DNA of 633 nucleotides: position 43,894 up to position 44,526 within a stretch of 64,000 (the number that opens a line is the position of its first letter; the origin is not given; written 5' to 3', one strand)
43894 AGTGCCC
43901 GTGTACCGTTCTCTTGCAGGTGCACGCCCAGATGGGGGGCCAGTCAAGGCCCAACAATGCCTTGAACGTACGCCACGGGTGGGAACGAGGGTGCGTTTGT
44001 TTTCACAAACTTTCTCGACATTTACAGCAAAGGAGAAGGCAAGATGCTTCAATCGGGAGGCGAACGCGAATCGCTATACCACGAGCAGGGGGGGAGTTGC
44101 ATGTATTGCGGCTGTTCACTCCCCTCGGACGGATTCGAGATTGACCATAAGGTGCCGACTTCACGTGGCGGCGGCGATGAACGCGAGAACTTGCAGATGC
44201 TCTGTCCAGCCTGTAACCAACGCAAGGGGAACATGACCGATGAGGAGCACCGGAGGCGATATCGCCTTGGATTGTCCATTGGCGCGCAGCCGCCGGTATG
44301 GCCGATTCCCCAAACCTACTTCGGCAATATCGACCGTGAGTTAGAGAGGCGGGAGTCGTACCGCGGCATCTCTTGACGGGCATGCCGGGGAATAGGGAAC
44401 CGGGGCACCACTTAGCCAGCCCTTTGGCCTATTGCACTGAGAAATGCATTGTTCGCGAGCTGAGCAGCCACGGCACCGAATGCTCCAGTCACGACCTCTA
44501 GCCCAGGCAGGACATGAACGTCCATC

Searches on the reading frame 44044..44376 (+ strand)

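Call 47: search_protein_families(library=padloc, proteins=[window:44044-44376:+], max_evalue=0.01)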
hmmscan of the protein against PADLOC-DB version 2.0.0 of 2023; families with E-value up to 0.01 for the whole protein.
window:44044-44376:+ (110 aa): 27 families (the best 25 are shown)
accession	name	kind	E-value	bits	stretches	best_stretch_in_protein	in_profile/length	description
PDLC00973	Cas9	-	7e-09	32.8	1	8-65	596-659/830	CRISPR subtype II RNA-guided endonuclease Cas9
PDLC01256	Cas9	-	7.5e-09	32.9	1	8-67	503-565/711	"CAS-II-A,CAS-II-B,CAS-II-C; effector__SPE"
PDLC00337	PtuB1|PtuB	-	2.3e-07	28.9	1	8-68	48-111/216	Unknown function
PDLC01460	Cas9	-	1e-06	25.2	1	10-69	493-555/901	"CAS-II-A,CAS-II-B,CAS-II-C; effector__SPE"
PDLC03478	REase_II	-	1.3e-06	26.3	1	31-62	128-159/219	Type II restriction enzyme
PDLC00315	PtuB1|PtuB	-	4.4e-06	24.7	1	8-68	22-83/227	Unknown function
PDLC00332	PtuB1|PtuB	-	2.1e-05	22.4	1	8-60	39-90/212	Unknown function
PDLC02859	DpdF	-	2.1e-05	21.2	1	15-60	6-51/545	DpdF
PDLC00975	Cas9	-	4.9e-05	19.7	1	8-66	588-652/1120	Cas9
PDLC00322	PtuB1|PtuB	-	5.5e-05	21.1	1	8-67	36-96/215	Unknown function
PDLC00335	PtuB1|PtuB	-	6.3e-05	20.6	1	10-69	42-106/214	Unknown function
PDLC03418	REase_II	-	8.2e-05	19.9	1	7-63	315-371/372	Type II restriction enzyme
PDLC00325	PtuB1|PtuB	-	9.4e-05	20.1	1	13-65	48-105/213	Unknown function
PDLC00314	PtuB1|PtuB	-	0.00013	20.1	1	8-69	38-97/156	Unknown function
PDLC00346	PtuB1|PtuB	-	0.0002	19.4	1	8-59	40-90/214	Unknown function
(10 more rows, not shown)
